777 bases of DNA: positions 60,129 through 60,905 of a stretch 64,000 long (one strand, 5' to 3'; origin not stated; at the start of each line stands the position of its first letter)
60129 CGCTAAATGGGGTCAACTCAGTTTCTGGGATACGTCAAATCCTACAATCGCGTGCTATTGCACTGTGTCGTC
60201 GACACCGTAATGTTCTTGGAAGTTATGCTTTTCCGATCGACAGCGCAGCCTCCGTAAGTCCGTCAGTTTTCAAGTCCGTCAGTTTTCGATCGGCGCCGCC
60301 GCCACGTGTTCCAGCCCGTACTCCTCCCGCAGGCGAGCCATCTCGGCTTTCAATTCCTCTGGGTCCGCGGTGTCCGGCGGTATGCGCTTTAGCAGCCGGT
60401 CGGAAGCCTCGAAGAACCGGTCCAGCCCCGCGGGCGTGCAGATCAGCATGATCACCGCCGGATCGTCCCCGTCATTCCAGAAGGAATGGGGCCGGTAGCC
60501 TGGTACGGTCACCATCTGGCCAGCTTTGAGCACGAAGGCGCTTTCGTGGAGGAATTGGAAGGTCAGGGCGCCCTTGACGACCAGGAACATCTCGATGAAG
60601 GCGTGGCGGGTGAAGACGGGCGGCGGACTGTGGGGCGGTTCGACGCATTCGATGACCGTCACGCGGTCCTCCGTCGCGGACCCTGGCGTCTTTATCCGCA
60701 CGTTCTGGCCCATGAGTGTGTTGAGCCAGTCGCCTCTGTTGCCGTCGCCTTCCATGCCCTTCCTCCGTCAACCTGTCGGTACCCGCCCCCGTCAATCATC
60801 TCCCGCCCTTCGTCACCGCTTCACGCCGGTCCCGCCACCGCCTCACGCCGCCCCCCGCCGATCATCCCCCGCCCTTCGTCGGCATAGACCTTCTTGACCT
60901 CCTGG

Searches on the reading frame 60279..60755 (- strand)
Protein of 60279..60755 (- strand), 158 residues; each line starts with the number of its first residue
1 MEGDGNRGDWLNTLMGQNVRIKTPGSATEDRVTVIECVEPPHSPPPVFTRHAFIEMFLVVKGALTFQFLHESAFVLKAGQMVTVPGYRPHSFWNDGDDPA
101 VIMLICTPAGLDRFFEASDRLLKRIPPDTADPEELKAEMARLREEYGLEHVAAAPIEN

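Call 10: find_encoding_contigs(protein=window:60279-60755:-, flank=10000, max_places=10)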
Protein window:60279-60755:- (158 aa): no gene with exactly this product is on record in the collection.

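Call 13: search_protein_families(library=pfam, proteins=[window:60279-60755:-], max_evalue=0.001)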
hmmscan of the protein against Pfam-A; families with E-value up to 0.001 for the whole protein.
window:60279-60755:- (158 aa): 3 families
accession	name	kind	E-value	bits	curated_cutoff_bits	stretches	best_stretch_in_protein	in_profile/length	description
PF07883.17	Cupin_2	-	1.1e-11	44.7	27.2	1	38-105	5-69/70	Cupin domain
PF02311.25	AraC_binding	-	4.2e-05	23.7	21.1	1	49-146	19-116/135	AraC-like ligand binding domain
PF00190.28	Cupin_1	-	0.00011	22.2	22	1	54-106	55-113/151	Cupin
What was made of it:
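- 60279..60755 (-): Right flanking core gene: cupin, 158 aa, convergent with the sialidase gene. Its stop codon is the right breakpoint. Pfam Cupin_2 (call 13).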
